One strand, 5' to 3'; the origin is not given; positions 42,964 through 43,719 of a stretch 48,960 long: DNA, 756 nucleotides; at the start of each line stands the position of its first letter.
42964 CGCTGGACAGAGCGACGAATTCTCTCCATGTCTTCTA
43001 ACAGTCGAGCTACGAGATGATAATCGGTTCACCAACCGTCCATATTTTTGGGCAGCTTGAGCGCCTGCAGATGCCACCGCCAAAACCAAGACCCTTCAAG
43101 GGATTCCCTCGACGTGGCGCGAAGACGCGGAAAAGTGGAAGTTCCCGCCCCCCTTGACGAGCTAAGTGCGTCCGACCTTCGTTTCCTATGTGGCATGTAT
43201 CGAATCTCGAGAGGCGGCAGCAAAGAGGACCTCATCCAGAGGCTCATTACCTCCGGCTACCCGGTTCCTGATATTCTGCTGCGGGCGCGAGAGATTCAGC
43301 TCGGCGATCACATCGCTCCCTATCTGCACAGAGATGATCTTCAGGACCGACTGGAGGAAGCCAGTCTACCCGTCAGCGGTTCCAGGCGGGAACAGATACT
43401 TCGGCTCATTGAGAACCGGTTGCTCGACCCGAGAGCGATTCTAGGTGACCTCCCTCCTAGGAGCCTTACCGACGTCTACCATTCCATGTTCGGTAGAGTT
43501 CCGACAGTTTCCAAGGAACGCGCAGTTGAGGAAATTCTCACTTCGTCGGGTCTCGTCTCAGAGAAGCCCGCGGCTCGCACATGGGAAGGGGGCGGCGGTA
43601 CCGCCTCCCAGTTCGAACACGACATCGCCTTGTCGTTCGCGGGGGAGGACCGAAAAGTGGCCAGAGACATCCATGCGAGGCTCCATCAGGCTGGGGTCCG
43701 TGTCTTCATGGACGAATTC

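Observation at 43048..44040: Stand-alone SAP-SAP-TIR protein at the edge of the low-G+C island: candidate single-gene DNA-sensing NADase defence effector in an archaeon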

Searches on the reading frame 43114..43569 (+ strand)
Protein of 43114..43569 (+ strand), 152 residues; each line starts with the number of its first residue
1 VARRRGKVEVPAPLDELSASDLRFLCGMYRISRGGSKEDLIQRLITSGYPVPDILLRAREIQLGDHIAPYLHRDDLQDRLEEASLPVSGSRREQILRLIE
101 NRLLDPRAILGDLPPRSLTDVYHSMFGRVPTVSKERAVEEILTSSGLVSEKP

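Call 35: search_solved_structures(query=A2, max_evalue=10, show_alignments=2)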
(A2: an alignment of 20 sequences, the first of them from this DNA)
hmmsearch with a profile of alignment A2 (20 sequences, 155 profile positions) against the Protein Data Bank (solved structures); distinct sequences matched with E-value up to 10: 13.
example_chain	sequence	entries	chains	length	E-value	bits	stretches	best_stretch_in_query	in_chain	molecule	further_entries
2jx3_A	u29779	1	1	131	0.00057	22.7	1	13-49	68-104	Protein DEK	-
9l1x_K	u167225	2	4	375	0.0052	19.5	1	13-49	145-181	Protein DEK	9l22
8kcy_K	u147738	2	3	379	0.0054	19.5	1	13-49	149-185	Protein DEK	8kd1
3l2b_A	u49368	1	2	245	0.069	15.9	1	111-153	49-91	Probable manganase-dependent inorganic pyrophosphatase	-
3l31_A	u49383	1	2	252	0.078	15.7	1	111-153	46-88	Probable manganase-dependent inorganic pyrophosphatase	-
1jjr_A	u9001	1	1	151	0.32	13.7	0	14-49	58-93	THYROID AUTOANTIGEN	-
9chm_E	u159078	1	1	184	0.51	13.1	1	6-49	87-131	Fanconi-associated nuclease 1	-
9cg4_E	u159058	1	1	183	0.51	13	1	6-49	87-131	Fanconi-associated nuclease 1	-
4uzw_A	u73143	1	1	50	0.57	12.9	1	78-105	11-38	PROTEIN THO1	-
1h1j_S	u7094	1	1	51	0.58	12.9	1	77-105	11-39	THO1 PROTEIN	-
6hpn_A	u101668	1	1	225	0.6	12.8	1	81-141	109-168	Antigen, P35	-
1kcf_A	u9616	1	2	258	0.86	12.3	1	20-71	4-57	HYPOTHETICAL 30.2 KD PROTEIN C25G10.02 IN CHROMOSOME I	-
8zo3_A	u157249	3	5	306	1.5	11.5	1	38-90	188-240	N-acetylmuramic acid/N-acetylglucosamine kinase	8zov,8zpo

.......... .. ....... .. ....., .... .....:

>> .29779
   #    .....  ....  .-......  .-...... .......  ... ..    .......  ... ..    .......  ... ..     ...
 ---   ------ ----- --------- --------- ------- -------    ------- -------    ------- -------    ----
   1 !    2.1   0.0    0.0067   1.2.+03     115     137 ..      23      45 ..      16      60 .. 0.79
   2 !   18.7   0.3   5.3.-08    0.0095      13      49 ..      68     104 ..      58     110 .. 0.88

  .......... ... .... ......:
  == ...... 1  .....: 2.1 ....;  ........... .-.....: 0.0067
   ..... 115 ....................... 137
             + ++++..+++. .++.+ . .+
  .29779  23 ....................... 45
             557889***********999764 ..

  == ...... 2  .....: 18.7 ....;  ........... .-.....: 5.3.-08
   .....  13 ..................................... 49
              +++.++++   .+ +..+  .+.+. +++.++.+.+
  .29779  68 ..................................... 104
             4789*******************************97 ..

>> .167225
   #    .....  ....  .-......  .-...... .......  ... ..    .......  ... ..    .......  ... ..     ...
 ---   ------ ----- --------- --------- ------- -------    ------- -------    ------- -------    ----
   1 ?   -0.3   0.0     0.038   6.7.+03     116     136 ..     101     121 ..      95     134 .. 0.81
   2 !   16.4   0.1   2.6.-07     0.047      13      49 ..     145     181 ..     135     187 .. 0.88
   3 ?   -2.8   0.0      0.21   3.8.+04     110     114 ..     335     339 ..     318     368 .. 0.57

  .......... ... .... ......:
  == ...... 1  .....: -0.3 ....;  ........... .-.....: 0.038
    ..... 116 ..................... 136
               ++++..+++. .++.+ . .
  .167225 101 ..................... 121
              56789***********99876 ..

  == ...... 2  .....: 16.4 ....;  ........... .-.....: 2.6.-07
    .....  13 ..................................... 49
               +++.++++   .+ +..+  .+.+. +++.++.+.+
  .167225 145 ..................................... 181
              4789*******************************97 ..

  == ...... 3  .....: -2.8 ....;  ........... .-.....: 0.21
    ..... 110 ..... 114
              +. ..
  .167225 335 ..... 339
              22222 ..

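Call 44: predict_structure(alignment_id=A2)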
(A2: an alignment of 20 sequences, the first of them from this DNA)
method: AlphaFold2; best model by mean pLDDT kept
length: 152 residues; sequences in the alignment: 20
mean_pLDDT: 89.2   pTM: 0.82
mean pLDDT of the five models: 89.2, 88.7, 88.1, 87.3, 87.1
residues with pLDDT >= 90: 130; 70-90: 10; 50-70: 2; < 50: 10
segments of 3 or more residues with pLDDT < 50: 1-7, 150-152
pLDDT, mean of each block of 10 residues (from residue 1): 47 92 96 95 94 94 93 92 93 95 93 93 94 94 82 38
secondary structure, 60 per line:
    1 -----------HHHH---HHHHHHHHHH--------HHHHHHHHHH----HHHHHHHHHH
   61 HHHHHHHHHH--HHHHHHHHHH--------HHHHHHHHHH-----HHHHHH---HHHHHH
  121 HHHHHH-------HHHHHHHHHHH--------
elements in order: H12-15 H19-28 H37-46 H51-70 H73-82 H91-100 H106-111 H115-126 H134-144

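Call 47: fold_search(model_id=the predicted structure, library=pdb)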
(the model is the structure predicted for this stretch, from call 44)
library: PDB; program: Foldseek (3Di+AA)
matches with E <= 10: 135; with E <= 0.001: 0
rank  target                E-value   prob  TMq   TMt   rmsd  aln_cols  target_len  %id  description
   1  2xol_B                7.5e-01  0.14  0.25  0.23  12.5       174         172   14  High resolution structure of TtrD from Archaeoglobus fulgidus (released 2011-09-07)
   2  8c3w                  8.3e-01  0.14  0.21  0.16  11.1       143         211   12  Crystal structure of a computationally designed heme binding protein, dnHEM1 (released 2023-07-05)
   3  4yxz                  1.1e+00  0.11  0.22  0.15  12.7       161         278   11  Computationally designed left-handed alpha/alpha toroid with 9 repeats (released 2015-12-16)
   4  8yd7_H                1.2e+00  0.28  0.34  0.30   8.1       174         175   16  Structure of FADD/Caspase-8/cFLIP death effector domain assembly (released 2024-05-15)
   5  8kd1_K                1.2e+00  0.15  0.21  0.24  17.6       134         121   16  Structure of nucleosome complexed with one DEK molecule (released 2025-03-12)
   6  8ybx_I                1.3e+00  0.21  0.31  0.28   8.5       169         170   15  Structure of the FADD/Caspase-8/cFLIP death effector domain assembly (released 2024-05-15)
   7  9g7o_C                1.4e+00  0.08  0.19  0.07  12.8       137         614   18  Crystal structure of Janthinobacterium lividum PE-like toxin, Jlx (released 2025-01-29)
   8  4j8s_A                1.6e+00  0.08  0.18  0.16  14.1       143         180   17  Crystal structure of human CNOT1 MIF4G domain in complex with a TTP peptide (released 2013-05-08)
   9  8imk_A                1.9e+00  0.06  0.18  0.18  14.4       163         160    9  D3-D4, D1-D2, D'3-D'4, D'1-D'2 cylinder in cyanobacterial phycobilisome from Anthocerotibacter panamensis (Cluster C) (released 2023-10-25)
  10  8yd7_K                2.0e+00  0.15  0.30  0.29   8.4       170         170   15  Structure of FADD/Caspase-8/cFLIP death effector domain assembly (released 2024-05-15)
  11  8ybx_K                2.2e+00  0.15  0.30  0.27   9.4       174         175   13  Structure of the FADD/Caspase-8/cFLIP death effector domain assembly (released 2024-05-15)
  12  8yd8_I                2.2e+00  0.11  0.26  0.24  10.0       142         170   18  Structure of FADD/Caspase-8/cFLIP death effector domain assembly (released 2024-05-15)
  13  1kcf_A                2.3e+00  0.08  0.20  0.13  17.5       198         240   13  Crystal Structure of the Yeast Mitochondrial Holliday Junction Resolvase, Ydc2 (released 2001-11-28)
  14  9mko_A                2.3e+00  0.04  0.15  0.14  14.3       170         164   10  4D4 TCR bound to R-phycoerythrin (released 2025-08-06)
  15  5hyg                  2.4e+00  0.06  0.15  0.10  11.2       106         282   11  CmlI (peroxo bound state), arylamine oxygenase of chloramphenicol biosynthetic pathway (released 2016-06-08)
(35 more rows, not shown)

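Call 51: search_protein_representatives(alignment_id=A2)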
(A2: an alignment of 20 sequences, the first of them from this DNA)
Query: 20 sequences, 155 profile positions. Proteins with E-value up to 0.001 (for the whole library): 270; up to 1e-10: 62; up to 1e-30: 17. The best 150 are listed.
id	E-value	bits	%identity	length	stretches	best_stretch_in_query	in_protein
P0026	4.4e-53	195.2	-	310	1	2-152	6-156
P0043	2.4e-52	192.8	-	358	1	3-154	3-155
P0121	8.9e-50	184.5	-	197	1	5-153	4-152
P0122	1.7e-45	170.5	-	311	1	3-154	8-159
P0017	3.0e-45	169.8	-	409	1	5-152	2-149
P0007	1.5e-44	167.5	-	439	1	19-154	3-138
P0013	4.4e-43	162.7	-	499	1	12-153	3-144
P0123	3.3e-41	156.6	-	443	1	6-151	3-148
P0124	3.3e-41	156.6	-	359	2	14-153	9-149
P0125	1.2e-39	151.5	-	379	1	31-152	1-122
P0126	2.6e-39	150.5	-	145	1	13-140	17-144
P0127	2.2e-37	144.2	-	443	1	5-151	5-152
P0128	4.3e-37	143.3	-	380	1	7-150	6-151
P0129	1.1e-36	142.0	-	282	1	4-154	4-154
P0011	2.5e-36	140.8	-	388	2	31-153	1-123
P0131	1.4e-32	128.6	-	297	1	11-154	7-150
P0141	2.1e-25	105.3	-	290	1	10-153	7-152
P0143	6.5e-24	100.5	-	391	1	10-151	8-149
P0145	6.3e-23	97.3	-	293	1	12-149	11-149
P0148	3.0e-19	85.3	-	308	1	11-152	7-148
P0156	7.0e-14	67.9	-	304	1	13-150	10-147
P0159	3.5e-13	65.6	-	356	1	12-146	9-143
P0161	2.4e-12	62.9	-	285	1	11-149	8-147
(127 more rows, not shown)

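Call 53: search_protein_families(library=pfam, alignment_id=A3, max_evalue=0.001)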
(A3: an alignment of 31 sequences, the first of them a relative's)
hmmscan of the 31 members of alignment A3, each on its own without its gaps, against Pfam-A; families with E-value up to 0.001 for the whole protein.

A. member 1, P0121 (197 aa): 0 families

B. families by the number of members that match (of 31 scanned): 11 families
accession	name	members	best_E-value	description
PF02037.33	SAP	17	1.7e-30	SAP domain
PF13676.11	TIR_2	10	5.8e-27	TIR domain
PF18953.6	SAP_new25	10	6.8e-27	SAP domain-containing new25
PF01582.25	TIR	4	2.2e-12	TIR domain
PF08937.16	ThsB_TIR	2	7.3e-06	Thoeris protein ThsB, TIR-like domain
PF05014.21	Nuc_deoxyrib_tr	2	1.8e-05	Nucleoside 2-deoxyribosyltransferase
PF04326.19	SLFN_AlbA_2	1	3.9e-22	Schlafen, AlbA_2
PF10137.14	CAP12-PCTIR_TIR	1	2.3e-06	CAP12/Pycsar effector protein, TIR domain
PF10571.15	UPF0547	1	8.3e-06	Uncharacterised protein family UPF0547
PF13248.11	Zn_ribbon_3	1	9e-05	zinc-ribbon domain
PF10281.14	Ish1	1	0.00045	Putative nuclear envelope organisation protein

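Call 55: search_protein_families(library=pfam, proteins=[P0123, P0131, P0141, P0143, P0148, P0156, P0159, P0161, P0129, P0145], max_evalue=0.05)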
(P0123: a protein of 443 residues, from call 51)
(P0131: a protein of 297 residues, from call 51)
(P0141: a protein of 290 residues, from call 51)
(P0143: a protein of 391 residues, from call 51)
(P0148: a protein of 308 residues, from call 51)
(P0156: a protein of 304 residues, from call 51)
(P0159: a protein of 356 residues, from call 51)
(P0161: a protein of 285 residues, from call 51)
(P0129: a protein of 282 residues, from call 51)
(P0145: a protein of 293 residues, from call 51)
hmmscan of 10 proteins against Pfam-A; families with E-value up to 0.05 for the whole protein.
P0123 (443 aa): 0 families

P0131 (297 aa): 4 families
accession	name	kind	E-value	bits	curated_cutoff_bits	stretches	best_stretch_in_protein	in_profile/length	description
PF02037.33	SAP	-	4.7e-05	23.3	23.9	1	13-45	2-34/37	SAP domain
PF18953.6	SAP_new25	-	0.0098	15.9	26.3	0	19-43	11-35/51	SAP domain-containing new25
PF07421.16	Pro-NT_NN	-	0.011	16.2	25.3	1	3-86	73-139/162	Neurotensin/neuromedin N precursor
PF05014.21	Nuc_deoxyrib_tr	-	0.033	14.8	28.8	0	211-261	49-101/117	Nucleoside 2-deoxyribosyltransferase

P0141 (290 aa): 3 families
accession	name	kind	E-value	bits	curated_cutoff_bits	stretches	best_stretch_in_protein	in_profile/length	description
PF02037.33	SAP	-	9.6e-07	28.7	23.9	1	80-102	12-34/37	SAP domain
PF18953.6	SAP_new25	-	0.00017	21.6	26.3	0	83-101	18-36/51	SAP domain-containing new25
PF05014.21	Nuc_deoxyrib_tr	-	0.01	16.4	28.8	1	203-255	48-102/117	Nucleoside 2-deoxyribosyltransferase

P0143 (391 aa): 7 families
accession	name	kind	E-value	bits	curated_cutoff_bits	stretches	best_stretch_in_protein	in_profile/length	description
PF13676.11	TIR_2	-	1.8e-19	70.8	28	1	171-289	1-121/122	TIR domain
PF08937.16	ThsB_TIR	-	6.8e-05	23.6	21.2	1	172-260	1-98/100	Thoeris protein ThsB, TIR-like domain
PF05014.21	Nuc_deoxyrib_tr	-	0.00018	22.1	28.8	1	185-260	19-101/117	Nucleoside 2-deoxyribosyltransferase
PF02037.33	SAP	-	0.00033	20.6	23.9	0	16-46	3-33/37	SAP domain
PF13271.11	DUF4062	-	0.0015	19.2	24.7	1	171-232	2-64/82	Domain of unknown function (DUF4062)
PF01582.25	TIR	-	0.016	15.4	21.3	1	184-245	19-80/179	TIR domain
PF03250.19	Tropomodulin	-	0.036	14.4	23.3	0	3-33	107-137/142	Tropomodulin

P0148 (308 aa): 3 families
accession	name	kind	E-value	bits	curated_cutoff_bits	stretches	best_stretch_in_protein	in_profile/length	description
PF04326.19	SLFN_AlbA_2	-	3.9e-22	79.5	25.3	1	179-296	1-115/118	Schlafen, AlbA_2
PF18953.6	SAP_new25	-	0.00021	21.3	26.3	0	69-92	7-30/51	SAP domain-containing new25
PF18830.6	LPD16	-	0.0071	16.5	27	1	115-176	35-80/82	Large polyvalent protein-associated domain 16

P0156 (304 aa): 4 families
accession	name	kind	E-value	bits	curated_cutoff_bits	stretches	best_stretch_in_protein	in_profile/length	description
PF13676.11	TIR_2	-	5.8e-27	95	28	1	170-289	1-121/122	TIR domain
PF01582.25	TIR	-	2.2e-12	47.5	21.3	1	168-264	2-100/179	TIR domain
PF02037.33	SAP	-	0.00039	20.4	23.9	1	13-45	1-33/37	SAP domain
PF18953.6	SAP_new25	-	0.0085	16.1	26.3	1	19-43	10-34/51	SAP domain-containing new25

P0159 (356 aa): 4 families
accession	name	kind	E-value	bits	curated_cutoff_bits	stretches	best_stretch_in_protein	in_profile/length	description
PF13676.11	TIR_2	-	8.7e-10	39.6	28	1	214-329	1-111/122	TIR domain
PF08937.16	ThsB_TIR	-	7.3e-06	26.8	21.2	1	245-289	39-85/100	Thoeris protein ThsB, TIR-like domain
PF10137.14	CAP12-PCTIR_TIR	-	0.0026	18.2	24.7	1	214-276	2-65/119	CAP12/Pycsar effector protein, TIR domain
PF01582.25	TIR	-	0.0059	16.8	21.3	1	222-303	15-93/179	TIR domain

P0161 (285 aa): 4 families
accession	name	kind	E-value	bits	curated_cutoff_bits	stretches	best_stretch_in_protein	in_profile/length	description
PF18953.6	SAP_new25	-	0.0052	16.8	26.3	1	22-46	13-37/51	SAP domain-containing new25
PF10137.14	CAP12-PCTIR_TIR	-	0.0063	17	24.7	1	219-259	73-112/119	CAP12/Pycsar effector protein, TIR domain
PF05014.21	Nuc_deoxyrib_tr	-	0.013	16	28.8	1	195-239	47-93/117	Nucleoside 2-deoxyribosyltransferase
PF18757.6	Nmad5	-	0.037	14.5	27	0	199-283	71-154/206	Nucleotide modification associated domain 5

P0129 (282 aa): 1 family
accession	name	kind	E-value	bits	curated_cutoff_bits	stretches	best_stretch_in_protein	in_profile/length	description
PF02037.33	SAP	-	0.043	13.9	23.9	0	79-105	10-36/37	SAP domain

P0145 (293 aa): 1 family
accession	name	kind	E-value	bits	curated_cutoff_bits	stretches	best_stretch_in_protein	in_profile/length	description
PF08433.16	KTI12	-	0.03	14.2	22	1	73-122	124-175/271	Chromatin associated protein KTI12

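Call 57: find_encoding_contigs(protein=P0129, flank=8000, max_places=2)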
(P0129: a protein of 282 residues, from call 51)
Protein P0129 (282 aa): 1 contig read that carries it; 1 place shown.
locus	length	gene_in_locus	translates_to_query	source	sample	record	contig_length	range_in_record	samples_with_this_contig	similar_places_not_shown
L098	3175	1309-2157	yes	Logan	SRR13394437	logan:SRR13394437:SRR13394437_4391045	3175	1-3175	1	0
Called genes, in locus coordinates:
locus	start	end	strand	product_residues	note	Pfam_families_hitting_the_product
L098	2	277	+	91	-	?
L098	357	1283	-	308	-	-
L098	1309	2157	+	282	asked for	-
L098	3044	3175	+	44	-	?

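Call 58: find_encoding_contigs(protein=P0141, flank=8000, max_places=2)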
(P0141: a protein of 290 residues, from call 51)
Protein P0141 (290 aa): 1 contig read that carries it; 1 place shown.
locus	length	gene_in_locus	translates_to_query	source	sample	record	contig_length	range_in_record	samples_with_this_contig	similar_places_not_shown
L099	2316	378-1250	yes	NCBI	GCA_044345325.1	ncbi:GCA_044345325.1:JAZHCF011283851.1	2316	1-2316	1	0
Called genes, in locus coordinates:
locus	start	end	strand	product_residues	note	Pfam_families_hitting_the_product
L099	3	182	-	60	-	?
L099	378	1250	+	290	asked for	PF02037:SAP (faint)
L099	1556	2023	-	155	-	-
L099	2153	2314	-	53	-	?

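Call 62: search_protein_families(library=padloc, proteins=[P0141], max_evalue=0.001)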
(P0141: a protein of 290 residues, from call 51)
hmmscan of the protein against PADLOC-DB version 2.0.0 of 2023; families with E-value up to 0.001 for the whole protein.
P0141 (290 aa): 1 family
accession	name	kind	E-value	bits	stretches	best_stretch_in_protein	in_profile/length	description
PDLC00733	Effector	-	2.7e-09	34.3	1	175-273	258-359/388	TIR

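Call 73: fold_search(model_id=the predicted structure, library=viral)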
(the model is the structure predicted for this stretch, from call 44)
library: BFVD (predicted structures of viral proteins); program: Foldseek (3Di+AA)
matches with E <= 10: 279; with E <= 0.001: 0
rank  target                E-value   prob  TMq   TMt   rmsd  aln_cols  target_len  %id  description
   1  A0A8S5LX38            1.6e-02  0.91  0.26  0.13  21.1       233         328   12  Putative DNA-binding motif protein [Myoviridae sp. ctZgq1]
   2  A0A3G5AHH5            3.7e-02  0.85  0.25  0.09  15.7       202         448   14  SAP domain-containing protein [Sylvanvirus sp.]
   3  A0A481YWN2            5.9e-02  0.98  0.24  0.08  12.5       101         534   22  SAP domain protein [Marseillevirus LCMAC201]
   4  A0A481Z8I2            1.1e-01  0.51  0.23  0.11  27.7       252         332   13  SAP domain protein [Pithovirus LCPAC302]
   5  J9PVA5                1.2e-01  0.87  0.23  0.11  12.7       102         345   22  Uncharacterized protein [Bacillus phage BCD7]
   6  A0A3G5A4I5            2.1e-01  0.77  0.34  0.21  12.0       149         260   17  SAP domain-containing protein [Harvfovirus sp.]
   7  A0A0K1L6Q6            2.8e-01  0.33  0.24  0.05  16.5       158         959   13  ORF_018L [Scale drop disease virus]
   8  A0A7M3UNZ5            2.9e-01  0.44  0.29  0.06  11.4       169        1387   14  SAP domain-containing protein [Pyramimonas orientalis virus]
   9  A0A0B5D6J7            4.4e-01  0.33  0.28  0.25  16.3       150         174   21  N13 [macacine gammaherpesvirus 12]
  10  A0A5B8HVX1            5.7e-01  0.98  0.22  0.13  11.7        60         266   23  SAP domain protein [Mimiviridae sp. ChoanoV1]
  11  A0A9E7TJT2            5.7e-01  0.98  0.22  0.11  10.3        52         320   25  Orf58-like protein [Largemouth bass virus]
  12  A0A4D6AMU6            5.7e-01  0.14  0.19  0.09  16.4       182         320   17  (no name in the UniProt tables at hand)
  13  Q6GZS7                6.3e-01  0.98  0.23  0.14  10.7        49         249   26  Putative SAP domain-containing protein 049L [Frog virus 3 (isolate Goorha)]
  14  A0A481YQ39            6.3e-01  0.97  0.23  0.15  10.0        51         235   29  SAP domain protein [Iridovirus LCIVAC01]
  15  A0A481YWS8            6.6e-01  0.15  0.19  0.12  13.6       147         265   14  F-box-like family protein [Marseillevirus LCMAC201]
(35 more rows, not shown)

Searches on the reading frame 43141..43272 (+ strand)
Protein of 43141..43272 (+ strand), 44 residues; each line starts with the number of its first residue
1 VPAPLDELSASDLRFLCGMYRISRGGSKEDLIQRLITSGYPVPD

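Call 32: search_protein_families(library=pfam, proteins=[window:43141-43272:+], max_evalue=10)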
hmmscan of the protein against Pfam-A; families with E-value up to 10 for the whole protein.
seq(44 aa): 5 families
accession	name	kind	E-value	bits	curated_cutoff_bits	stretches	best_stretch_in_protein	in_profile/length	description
PF02037.33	SAP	-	5.4e-05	23.1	23.9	1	5-36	2-33/37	SAP domain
PF05157.20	MshEN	-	0.12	12.8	23.1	1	3-37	47-81/90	MshEN domain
PF18953.6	SAP_new25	-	0.12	12.4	26.3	1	12-36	12-36/51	SAP domain-containing new25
PF13076.11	Fur_reg_FbpA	-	0.19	11.8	22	1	28-39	2-13/36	Fur-regulated basic protein A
PF21169.3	Fan1_SAP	-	0.29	11.6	27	1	3-36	3-37/64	Fanconi-associated nuclease 1, SAP subdomain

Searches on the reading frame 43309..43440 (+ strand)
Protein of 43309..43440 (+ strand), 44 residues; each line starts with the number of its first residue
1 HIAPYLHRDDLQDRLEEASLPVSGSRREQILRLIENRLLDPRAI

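Call 32: search_protein_families(library=pfam, proteins=[window:43309-43440:+], max_evalue=10)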
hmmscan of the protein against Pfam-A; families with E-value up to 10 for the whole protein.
seq(44 aa): 1 family
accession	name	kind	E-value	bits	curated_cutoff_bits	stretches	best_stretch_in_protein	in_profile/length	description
PF02037.33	SAP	-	0.022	14.8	23.9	1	9-35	8-34/37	SAP domain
